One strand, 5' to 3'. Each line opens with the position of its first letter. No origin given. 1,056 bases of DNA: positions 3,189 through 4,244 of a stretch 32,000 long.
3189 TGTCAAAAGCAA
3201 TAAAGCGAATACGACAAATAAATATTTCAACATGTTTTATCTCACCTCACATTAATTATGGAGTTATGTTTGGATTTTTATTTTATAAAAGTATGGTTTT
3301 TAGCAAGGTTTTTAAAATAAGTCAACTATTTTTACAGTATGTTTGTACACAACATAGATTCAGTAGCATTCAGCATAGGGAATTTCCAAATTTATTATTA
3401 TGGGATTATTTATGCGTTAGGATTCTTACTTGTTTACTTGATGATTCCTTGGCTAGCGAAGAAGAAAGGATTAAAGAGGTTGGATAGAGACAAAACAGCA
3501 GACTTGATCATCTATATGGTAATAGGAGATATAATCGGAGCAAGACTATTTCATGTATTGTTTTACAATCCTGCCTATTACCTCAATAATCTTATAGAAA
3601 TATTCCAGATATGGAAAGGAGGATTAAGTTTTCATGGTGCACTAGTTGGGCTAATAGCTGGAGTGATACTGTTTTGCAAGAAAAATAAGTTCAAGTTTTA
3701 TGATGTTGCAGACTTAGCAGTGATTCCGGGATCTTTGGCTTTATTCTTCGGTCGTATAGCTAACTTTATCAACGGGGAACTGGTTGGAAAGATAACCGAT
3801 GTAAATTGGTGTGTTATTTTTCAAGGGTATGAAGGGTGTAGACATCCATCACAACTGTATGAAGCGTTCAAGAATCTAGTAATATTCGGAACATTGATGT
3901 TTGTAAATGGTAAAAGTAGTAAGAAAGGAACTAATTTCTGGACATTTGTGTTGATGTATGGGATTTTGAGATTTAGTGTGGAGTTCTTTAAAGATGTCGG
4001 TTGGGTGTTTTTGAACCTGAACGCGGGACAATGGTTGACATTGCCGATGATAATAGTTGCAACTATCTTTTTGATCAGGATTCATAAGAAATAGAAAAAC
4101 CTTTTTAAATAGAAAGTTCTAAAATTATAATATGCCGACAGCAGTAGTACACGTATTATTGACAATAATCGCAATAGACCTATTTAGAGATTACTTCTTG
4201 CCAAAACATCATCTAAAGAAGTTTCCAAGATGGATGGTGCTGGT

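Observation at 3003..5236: Bacterial-type lgt cassette flanked by two lipobox ORFs and a membrane hydrolase, in an archaeal contig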

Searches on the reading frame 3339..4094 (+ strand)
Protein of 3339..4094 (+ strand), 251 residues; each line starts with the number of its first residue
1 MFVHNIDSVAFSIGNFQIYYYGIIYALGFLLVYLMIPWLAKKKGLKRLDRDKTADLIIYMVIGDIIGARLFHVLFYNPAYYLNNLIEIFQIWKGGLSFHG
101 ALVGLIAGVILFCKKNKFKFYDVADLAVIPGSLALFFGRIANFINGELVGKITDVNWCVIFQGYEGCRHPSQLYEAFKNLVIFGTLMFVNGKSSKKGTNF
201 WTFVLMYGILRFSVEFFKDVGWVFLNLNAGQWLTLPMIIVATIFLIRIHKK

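Call 3: search_protein_families(library=pfam, proteins=[window:3339-4094:+], max_evalue=0.01)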
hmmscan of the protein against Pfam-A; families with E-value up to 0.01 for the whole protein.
window:3339-4094:+ (251 aa): 1 family
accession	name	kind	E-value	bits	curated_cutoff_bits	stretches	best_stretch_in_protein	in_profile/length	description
PF01790.23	LGT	-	1.3e-72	244.4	24.9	1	9-246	2-239/240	Prolipoprotein diacylglyceryl transferase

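Call 6: search_solved_structures(query=window:3339-4094:+, show_alignments=2)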
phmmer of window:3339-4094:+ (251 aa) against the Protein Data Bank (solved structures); distinct sequences matched with E-value up to 0.001: 1.
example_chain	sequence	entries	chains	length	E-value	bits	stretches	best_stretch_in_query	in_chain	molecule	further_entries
5azb_A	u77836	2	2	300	1.9e-34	122.7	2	5-163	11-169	Prolipoprotein diacylglyceryl transferase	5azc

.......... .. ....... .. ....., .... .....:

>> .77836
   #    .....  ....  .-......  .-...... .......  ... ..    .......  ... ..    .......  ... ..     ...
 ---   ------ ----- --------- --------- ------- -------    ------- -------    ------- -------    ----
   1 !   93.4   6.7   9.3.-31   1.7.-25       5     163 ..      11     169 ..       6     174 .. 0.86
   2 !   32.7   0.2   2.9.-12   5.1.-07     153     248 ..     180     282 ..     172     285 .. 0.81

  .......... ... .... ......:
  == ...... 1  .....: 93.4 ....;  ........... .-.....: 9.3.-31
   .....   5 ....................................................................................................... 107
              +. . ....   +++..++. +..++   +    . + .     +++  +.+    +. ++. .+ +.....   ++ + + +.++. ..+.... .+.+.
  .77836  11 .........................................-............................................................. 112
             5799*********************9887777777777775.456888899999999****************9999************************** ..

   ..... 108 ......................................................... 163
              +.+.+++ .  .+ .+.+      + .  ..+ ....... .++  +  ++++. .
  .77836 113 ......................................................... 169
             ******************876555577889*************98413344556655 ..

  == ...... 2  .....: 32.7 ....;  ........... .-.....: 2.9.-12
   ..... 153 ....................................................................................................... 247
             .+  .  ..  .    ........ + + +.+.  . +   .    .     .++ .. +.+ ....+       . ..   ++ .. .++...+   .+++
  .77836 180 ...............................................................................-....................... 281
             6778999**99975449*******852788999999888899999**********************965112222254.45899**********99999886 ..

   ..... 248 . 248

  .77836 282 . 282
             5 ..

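Call 8: find_homologous_proteins(query=window:3339-4094:+, max_evalue=1e-10)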
Query window:3339-4094:+ (251 aa): 7570 proteins with E <= 1e-10 among 8000 candidates; the best 120 are listed.
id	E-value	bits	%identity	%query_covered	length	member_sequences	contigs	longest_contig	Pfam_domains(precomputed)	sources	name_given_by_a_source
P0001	2.8e-163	560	100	100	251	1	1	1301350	PF01790.24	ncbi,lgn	-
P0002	4.5e-120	418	72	100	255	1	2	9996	PF01790.24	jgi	-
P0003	2.4e-94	334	58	100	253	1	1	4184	PF01790.24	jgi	jgi:phosphatidylglycerol:prolipoprotein diacylglycerol transferase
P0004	4.2e-86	307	56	100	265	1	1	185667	PF01790.24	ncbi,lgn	-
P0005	6.7e-85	303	57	100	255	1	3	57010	PF01790.24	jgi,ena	-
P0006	1.2e-84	302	55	100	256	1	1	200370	PF01790.24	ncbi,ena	-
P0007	1.3e-84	302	56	100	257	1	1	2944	PF01790.24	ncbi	-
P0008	1.6e-84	302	56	100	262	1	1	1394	PF01790.24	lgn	-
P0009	1.3e-83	299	57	100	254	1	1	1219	PF01790.24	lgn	-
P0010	1.9e-83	298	56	100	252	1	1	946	PF01790.24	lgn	-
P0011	2.6e-83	298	56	100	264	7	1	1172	PF01790.24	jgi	-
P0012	2.6e-83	298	55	100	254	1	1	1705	PF01790.24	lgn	-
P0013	6.5e-83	296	56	100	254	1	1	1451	PF01790.24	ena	-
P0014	8.2e-83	296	54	100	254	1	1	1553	PF01790.24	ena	-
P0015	1.1e-82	296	53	100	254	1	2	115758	PF01790.24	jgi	-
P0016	1.2e-82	295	54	100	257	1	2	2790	PF01790.24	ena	-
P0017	1.5e-82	295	54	100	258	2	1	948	PF01790.24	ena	-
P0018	2.2e-82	295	56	100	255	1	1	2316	PF01790.24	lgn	-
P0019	2.4e-82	294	56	99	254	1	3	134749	PF01790.24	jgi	-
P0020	4.1e-82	294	52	100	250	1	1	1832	PF01790.24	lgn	-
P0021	4.1e-82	294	53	100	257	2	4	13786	PF01790.24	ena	-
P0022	7.0e-82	293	54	97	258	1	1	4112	PF01790.24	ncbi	-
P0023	7.3e-82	293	55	100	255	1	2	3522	PF01790.24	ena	-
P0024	8.9e-82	293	54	100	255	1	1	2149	PF01790.24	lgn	-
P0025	1.0e-81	292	52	100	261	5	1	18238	PF01790.24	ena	-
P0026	4.2e-81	290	54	100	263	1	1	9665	PF01790.24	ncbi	-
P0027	8.0e-81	289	53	100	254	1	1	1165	PF01790.24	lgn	-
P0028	1.2e-80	289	54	100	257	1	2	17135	PF01790.24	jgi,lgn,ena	-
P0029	1.3e-80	289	54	100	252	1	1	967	PF01790.24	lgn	-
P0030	1.3e-80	289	53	100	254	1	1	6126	PF01790.24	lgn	-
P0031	2.6e-80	288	53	100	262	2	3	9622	PF01790.24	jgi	jgi:phosphatidylglycerol:prolipoprotein diacylglycerol transferase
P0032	5.2e-80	287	53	100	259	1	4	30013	PF01790.24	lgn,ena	-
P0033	7.3e-80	286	54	100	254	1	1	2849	PF01790.24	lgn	-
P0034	1.2e-79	286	52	100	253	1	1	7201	PF01790.24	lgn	-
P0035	1.3e-79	286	52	100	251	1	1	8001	PF01790.24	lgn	-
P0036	1.3e-79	286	54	100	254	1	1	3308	PF01790.24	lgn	-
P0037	1.4e-79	285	53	100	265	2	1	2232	PF01790.24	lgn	-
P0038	1.4e-79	285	54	100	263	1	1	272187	PF01790.24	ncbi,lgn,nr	ncbi:MAG: prolipoprotein diacylglyceryl transferase [Candidatus Woesearchaeota archaeon]|nr:prolipop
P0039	1.8e-79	285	51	100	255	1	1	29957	PF01790.24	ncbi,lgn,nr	ncbi:MAG: prolipoprotein diacylglyceryl transferase [Nanoarchaeota archaeon]|nr:prolipoprotein diacy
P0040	2.0e-79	285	51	100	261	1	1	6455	PF01790.24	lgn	-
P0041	3.3e-79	284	51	100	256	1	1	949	PF01790.24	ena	-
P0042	3.6e-79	284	53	100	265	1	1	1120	PF01790.24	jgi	-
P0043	4.5e-79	284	50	100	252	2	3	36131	PF01790.24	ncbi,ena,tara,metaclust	tara:strand:+ start:423 stop:1181 length:759 start_codon:yes stop_codon:yes gene_type:complete|metac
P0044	5.3e-79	284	54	99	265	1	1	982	PF01790.24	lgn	-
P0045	6.3e-79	283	52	100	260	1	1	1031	PF01790.24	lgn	-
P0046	8.8e-79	283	54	100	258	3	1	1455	PF01790.24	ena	-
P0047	1.3e-78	282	53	100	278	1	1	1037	PF01790.24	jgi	-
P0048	1.5e-78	282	52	100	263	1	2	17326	PF01790.24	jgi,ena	-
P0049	2.3e-78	281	56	97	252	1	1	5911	PF01790.24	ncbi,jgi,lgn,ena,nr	ncbi:MAG: prolipoprotein diacylglyceryl transferase [Nanoarchaeota archaeon]|nr:prolipoprotein diacy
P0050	2.5e-78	281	51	100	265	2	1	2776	PF01790.24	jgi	jgi:phosphatidylglycerol:prolipoprotein diacylglycerol transferase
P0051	2.8e-78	281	52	100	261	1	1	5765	PF01790.24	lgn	-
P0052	2.9e-78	281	53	99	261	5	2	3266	PF01790.24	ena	-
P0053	3.2e-78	281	52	100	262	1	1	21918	PF01790.24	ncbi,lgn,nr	ncbi:prolipoprotein diacylglyceryl transferase [Candidatus Woesearchaeota archaeon]|nr:prolipoprotei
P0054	4.3e-78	281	52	100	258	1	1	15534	PF01790.24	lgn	-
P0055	6.3e-78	280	53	97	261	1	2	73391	PF01790.24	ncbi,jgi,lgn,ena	-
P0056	1.6e-77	279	52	100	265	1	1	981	PF01790.24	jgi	-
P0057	2.6e-77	278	51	98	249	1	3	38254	PF01790.24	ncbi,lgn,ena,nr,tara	ncbi:prolipoprotein diacylglyceryl transferase [archaeon]|nr:prolipoprotein diacylglyceryl transfera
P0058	3.2e-77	278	52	100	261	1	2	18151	PF01790.24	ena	-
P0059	3.3e-77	278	54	100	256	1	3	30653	PF01790.24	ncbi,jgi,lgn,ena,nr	ncbi:MAG: prolipoprotein diacylglyceryl transferase [Candidatus Woesearchaeota archaeon]|jgi:phospha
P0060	4.0e-77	277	50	100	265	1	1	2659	PF01790.24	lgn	-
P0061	4.4e-77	277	52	100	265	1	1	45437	PF01790.24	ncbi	-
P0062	4.6e-77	277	52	100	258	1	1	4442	PF01790.24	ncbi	-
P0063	8.3e-77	276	52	100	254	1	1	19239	PF01790.24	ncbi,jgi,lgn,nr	ncbi:prolipoprotein diacylglyceryl transferase [Candidatus Woesearchaeota archaeon]|nr:prolipoprotei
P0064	1.1e-76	276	53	99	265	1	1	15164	PF01790.24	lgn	-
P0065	1.1e-76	276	51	100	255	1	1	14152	PF01790.24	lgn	-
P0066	1.4e-76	276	50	100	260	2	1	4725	PF01790.24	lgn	-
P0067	1.6e-76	275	53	99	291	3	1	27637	PF01790.24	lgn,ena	-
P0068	1.7e-76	275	51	100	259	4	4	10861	PF01790.24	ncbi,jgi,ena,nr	ncbi:MAG TPA: prolipoprotein diacylglyceryl transferase [Candidatus Woesearchaeota archaeon]|nr:prol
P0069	1.8e-76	275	54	100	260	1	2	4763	PF01790.24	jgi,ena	-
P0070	2.7e-76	275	50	100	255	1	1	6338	PF01790.24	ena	-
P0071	2.8e-76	275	51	100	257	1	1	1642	PF01790.24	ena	-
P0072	2.8e-76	275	52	100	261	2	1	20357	PF01790.24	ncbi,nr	ncbi:prolipoprotein diacylglyceryl transferase [Candidatus Woesearchaeota archaeon]|nr:prolipoprotei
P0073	3.0e-76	275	50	99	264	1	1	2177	PF01790.24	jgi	jgi:phosphatidylglycerol:prolipoprotein diacylglycerol transferase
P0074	5.3e-76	274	47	100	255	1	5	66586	PF01790.24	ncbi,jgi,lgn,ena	jgi:phosphatidylglycerol:prolipoprotein diacylglycerol transferase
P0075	5.3e-76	274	50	100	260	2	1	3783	PF01790.24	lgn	-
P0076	7.1e-76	273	54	93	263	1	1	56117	PF01790.24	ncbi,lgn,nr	ncbi:prolipoprotein diacylglyceryl transferase [Candidatus Woesearchaeota archaeon]|nr:prolipoprotei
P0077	8.5e-76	273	50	100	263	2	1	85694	PF01790.24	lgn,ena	-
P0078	8.5e-76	273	52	100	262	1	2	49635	PF01790.24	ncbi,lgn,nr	ncbi:prolipoprotein diacylglyceryl transferase [Candidatus Woesearchaeota archaeon]|nr:prolipoprotei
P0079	9.3e-76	273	52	100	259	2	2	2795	PF01790.24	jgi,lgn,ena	-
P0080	9.4e-76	273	51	100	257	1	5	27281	PF01790.24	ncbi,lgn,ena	-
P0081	9.5e-76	273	51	100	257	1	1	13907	PF01790.24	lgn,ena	-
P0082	9.5e-76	273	53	100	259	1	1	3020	PF01790.24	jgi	jgi:phosphatidylglycerol:prolipoprotein diacylglycerol transferase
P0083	1.2e-75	273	50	100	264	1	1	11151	PF01790.24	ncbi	-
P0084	1.2e-75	273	50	99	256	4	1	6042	PF01790.24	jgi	-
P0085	1.3e-75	272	50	100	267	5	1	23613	PF01790.24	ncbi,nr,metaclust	ncbi:hypothetical protein AYK26_05790 [Euryarchaeota archaeon SM23-78]|nr:MAG: hypothetical protein 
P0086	1.3e-75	272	50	99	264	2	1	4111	PF01790.24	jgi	jgi:phosphatidylglycerol:prolipoprotein diacylglycerol transferase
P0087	1.5e-75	272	49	100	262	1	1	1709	PF01790.24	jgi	jgi:phosphatidylglycerol:prolipoprotein diacylglycerol transferase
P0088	1.8e-75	272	52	100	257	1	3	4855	PF01790.24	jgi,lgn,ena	-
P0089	1.8e-75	272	52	99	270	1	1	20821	PF01790.24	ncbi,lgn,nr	ncbi:prolipoprotein diacylglyceryl transferase [Candidatus Woesearchaeota archaeon]|nr:prolipoprotei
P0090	1.9e-75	272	50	100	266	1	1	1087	PF01790.24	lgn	-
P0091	2.0e-75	272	51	100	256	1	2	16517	PF01790.24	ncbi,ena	-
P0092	2.2e-75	272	52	100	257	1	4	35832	PF01790.24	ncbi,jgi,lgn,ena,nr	ncbi:MAG: prolipoprotein diacylglyceryl transferase [Nanoarchaeota archaeon]|nr:prolipoprotein diacy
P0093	2.3e-75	272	50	100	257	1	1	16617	PF01790.24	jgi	-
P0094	2.8e-75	271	50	100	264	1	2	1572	PF01790.24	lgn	-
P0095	5.3e-75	270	51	100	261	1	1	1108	PF01790.24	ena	-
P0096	6.2e-75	270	49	100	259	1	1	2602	PF01790.24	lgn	-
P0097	8.7e-75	270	52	100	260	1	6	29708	PF01790.24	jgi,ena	-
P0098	1.1e-74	269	51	99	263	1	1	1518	PF01790.24,PF04226.19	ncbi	-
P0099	1.7e-74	269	48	100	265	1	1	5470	PF01790.24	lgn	-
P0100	1.9e-74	269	49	98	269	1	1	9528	PF01790.24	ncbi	-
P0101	2.2e-74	268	51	100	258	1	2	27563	PF01790.24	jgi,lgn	jgi:phosphatidylglycerol:prolipoprotein diacylglycerol transferase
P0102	2.2e-74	268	51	100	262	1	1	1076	PF01790.24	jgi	jgi:phosphatidylglycerol:prolipoprotein diacylglycerol transferase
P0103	2.3e-74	268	48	100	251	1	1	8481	PF01790.24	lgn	-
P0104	2.7e-74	268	53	100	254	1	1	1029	PF01790.24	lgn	-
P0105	4.0e-74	268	51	100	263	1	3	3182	PF01790.24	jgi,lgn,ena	-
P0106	5.1e-74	267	51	100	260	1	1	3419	PF01790.24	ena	-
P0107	6.8e-74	267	48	100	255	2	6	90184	PF01790.24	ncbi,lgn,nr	ncbi:prolipoprotein diacylglyceryl transferase [Candidatus Woesearchaeota archaeon]|nr:prolipoprotei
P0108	7.0e-74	267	50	100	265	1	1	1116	PF01790.24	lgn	-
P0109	1.3e-73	266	50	100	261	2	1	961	PF01790.24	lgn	-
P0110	1.4e-73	266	50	100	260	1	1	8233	PF01790.24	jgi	jgi:phosphatidylglycerol:prolipoprotein diacylglycerol transferase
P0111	1.4e-73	266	51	100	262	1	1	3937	PF01790.24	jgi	jgi:phosphatidylglycerol:prolipoprotein diacylglycerol transferase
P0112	1.9e-73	265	53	98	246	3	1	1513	PF01790.24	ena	-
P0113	2.0e-73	265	53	100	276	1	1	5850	PF01790.24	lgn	-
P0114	2.0e-73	265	50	100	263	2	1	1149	PF01790.24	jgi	-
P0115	2.2e-73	265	50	100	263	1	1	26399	PF01790.24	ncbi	-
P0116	2.3e-73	265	49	100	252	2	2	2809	PF01790.24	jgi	-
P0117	2.7e-73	265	48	100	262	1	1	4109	PF01790.24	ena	-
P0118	2.9e-73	265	55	98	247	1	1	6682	PF01790.24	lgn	-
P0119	3.9e-73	264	49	100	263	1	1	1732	PF01790.24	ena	-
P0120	4.6e-73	264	49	100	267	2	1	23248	PF01790.24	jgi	jgi:phosphatidylglycerol:prolipoprotein diacylglycerol transferase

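Call 13: find_related_loci(query=window:3339-4094:+, collection=genome_contigs, flank=10000)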
Query window:3339-4094:+ (251 aa) in genome_contigs; peptide patterns used: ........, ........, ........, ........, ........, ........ (x = any residue, [..] = any of these).
80 stretches matched a pattern, but none encodes a relative of the query by tblastn (E <= 1e-3).

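Call 14: list_cluster_members(proteins=[window:3339-4094:+, window:4132-4635:+, window:4667-5236:+, window:3003-3233:-, window:21257-21802:+])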
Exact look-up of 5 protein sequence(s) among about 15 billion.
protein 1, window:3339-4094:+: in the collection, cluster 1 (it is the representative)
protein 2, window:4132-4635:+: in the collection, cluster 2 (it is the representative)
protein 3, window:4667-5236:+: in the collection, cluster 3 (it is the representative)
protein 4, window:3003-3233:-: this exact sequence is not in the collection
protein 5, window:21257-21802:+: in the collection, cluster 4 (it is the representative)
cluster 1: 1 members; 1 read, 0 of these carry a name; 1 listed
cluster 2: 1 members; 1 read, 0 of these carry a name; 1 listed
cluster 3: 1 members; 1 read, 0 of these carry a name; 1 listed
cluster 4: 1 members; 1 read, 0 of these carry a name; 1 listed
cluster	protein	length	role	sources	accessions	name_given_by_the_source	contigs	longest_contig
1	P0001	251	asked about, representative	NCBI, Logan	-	-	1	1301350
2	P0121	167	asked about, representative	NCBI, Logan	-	-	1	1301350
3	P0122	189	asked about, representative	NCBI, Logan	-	-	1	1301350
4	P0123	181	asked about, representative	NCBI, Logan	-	-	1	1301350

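Call 16: find_related_loci(query=A1, collection=genome_contigs, flank=10000)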
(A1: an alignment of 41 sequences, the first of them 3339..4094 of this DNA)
Query A1 (251 aa) in genome_contigs; peptide patterns used: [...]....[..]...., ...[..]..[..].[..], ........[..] (x = any residue, [..] = any of these).
600 stretches matched a pattern (row limit reached: there are more); 600 encode a relative of the query (tblastn E <= 1e-3); the best 80 are kept; 80 distinct loci.
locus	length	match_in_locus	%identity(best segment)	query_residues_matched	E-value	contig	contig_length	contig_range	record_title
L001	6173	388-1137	49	1-250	2e-76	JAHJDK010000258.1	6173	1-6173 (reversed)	MAG: Nanoarchaeota archaeon isolate Modern_marine.mb.57 Modern_marine.mb.57_k141_2620304, whole genome shotgun sequence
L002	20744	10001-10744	50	1-245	1e-71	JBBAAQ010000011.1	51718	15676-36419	MAG: Candidatus Woesearchaeota archaeon isolate SO_2017_GW3_46 scaffold_526_c1_OW296A_2017, whole genome shotgun sequenc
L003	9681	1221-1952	47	1-247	2e-66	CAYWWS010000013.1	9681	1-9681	MAG TPA_asm: Candidatus Woesearchaeota archaeon isolate SRP269290_co3_1000 genome assembly, contig: NODE_9186_length_968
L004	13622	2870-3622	47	1-246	5e-60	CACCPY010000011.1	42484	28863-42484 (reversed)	uncultured Alphaproteobacteria bacterium isolate AG-901-J22 genome assembly, contig: AG-901-J22_NODE_11, whole genome sh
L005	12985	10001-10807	39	1-251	2e-58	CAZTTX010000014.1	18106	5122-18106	MAG TPA_asm: uncultured Methanosarcinales archaeon isolate binchicken_co32_246 genome assembly, contig: NODE_4743_length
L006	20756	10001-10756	40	5-251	1e-58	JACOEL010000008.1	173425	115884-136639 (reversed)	MAG: Nitrospira sp. isolate S2bin.17 NODE_98_length_173425_cov_50.460789, whole genome shotgun sequence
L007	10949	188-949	41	6-251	1e-58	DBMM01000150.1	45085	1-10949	MAG TPA_asm: Geobacter sp. UBA698 UBA698_contig_2228, whole genome shotgun sequence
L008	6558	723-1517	43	1-251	8e-59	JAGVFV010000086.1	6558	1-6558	MAG: archaeon isolate DeMMO2_30 c_000000018508, whole genome shotgun sequence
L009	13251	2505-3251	43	1-250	1e-57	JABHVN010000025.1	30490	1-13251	MAG: Candidatus Woesearchaeota archaeon isolate SI047_bin109 k141_738967, whole genome shotgun sequence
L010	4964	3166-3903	41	5-245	2e-57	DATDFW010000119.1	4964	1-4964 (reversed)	MAG TPA_asm: Nitrospiraceae bacterium isolate SMAG_U236 k141_595294, whole genome shotgun sequence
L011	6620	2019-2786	41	1-251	3e-57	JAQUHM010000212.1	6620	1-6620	MAG: Geobacteraceae bacterium isolate STCSWMC_37 NODE_39429_length_6620_cov_2.288773_ST_CSWMC, whole genome shotgun sequ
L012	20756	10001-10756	40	6-251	6e-57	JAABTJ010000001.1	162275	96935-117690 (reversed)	MAG: Desulfobacteraceae bacterium isolate S22.Bin143 NODE_1_length_162275_cov_6.4435, whole genome shotgun sequence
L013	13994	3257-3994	42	5-245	4e-56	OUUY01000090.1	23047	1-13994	Nitrospiraceae bacterium Ngb-4 genome assembly, contig: NBG4_Contig_43, whole genome shotgun sequence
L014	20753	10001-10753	41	5-251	8e-56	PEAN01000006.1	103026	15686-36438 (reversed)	MAG: Magnetococcales bacterium DCbin4 scaffold20, whole genome shotgun sequence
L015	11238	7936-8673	40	5-245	2e-54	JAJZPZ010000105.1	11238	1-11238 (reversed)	MAG: Nitrospirae bacterium isolate SKS1.bin28 NODE_10308_length_11238_cov_2.309243, whole genome shotgun sequence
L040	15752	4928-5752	39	3-251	3e-49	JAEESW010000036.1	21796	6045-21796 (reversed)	MAG: bacterium isolate Tb.RUG.391 NODE_9795_length_21796_cov_1.252111, whole genome shotgun sequence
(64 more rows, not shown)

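Call 17: find_encoding_contigs(protein=P0002, flank=6000, max_places=2)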
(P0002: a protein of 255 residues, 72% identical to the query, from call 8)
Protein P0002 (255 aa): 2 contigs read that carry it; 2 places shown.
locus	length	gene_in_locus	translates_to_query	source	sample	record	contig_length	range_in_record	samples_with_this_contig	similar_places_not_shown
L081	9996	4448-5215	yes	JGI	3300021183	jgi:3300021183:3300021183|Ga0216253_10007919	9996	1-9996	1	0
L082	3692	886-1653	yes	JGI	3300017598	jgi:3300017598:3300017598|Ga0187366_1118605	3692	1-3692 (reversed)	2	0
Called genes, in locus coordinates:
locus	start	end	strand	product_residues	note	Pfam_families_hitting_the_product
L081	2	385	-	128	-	?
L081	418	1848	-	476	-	PF00709:Adenylsucc_synt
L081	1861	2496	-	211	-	-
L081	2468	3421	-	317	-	-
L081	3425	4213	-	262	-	-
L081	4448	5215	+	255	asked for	PF01790:LGT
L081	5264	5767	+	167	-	PF04307:YdjM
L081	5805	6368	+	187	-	-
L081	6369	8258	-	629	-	PF02824:TGS, PF07973:tRNA_SAD, PF00587:tRNA-synt_2b, PF03129:HGTP_anticodon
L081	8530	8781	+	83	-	-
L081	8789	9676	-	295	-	-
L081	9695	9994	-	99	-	?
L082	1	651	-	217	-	?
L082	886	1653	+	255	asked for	PF01790:LGT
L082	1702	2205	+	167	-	PF04307:YdjM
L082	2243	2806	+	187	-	-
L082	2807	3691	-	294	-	?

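Call 18: find_encoding_contigs(protein=P0004, flank=6000, max_places=2)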
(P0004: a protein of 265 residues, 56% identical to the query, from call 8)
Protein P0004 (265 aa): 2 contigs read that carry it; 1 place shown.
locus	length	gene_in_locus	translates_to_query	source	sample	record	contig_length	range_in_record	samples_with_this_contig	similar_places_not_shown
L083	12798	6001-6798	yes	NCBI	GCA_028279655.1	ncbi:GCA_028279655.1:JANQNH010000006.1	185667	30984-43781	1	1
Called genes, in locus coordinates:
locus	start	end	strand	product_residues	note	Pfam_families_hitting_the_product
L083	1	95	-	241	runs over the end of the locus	-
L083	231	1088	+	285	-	PF00892:EamA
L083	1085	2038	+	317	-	PF00586:AIRS, PF02769:AIRS_C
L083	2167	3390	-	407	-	-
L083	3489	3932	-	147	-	-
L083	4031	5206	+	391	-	PF01323:DSBA (faint)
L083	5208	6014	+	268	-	-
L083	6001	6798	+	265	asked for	PF01790:LGT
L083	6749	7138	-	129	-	-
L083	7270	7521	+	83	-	-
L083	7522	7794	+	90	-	-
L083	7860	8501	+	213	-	PF02592:Vut_1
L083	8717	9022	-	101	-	-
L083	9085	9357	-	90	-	PF14947:HTH_45, PF14277:DUF4364 (weak)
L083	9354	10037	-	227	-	-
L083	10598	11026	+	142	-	PF01325:Fe_dep_repress, PF12802:MarR_2 (weak), PF01047:MarR (weak), PF13412:HTH_24 (weak), PF02742:Fe_dep_repr_C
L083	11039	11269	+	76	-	PF04023:FeoA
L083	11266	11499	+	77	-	PF04023:FeoA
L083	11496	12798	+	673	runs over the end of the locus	PF01926:MMR_HSR1, PF02421:FeoB_N, PF09439:SRPRB, PF17910:FeoB_Cyto, PF07670:Gate, PF07664:FeoB_C, PF07670:Gate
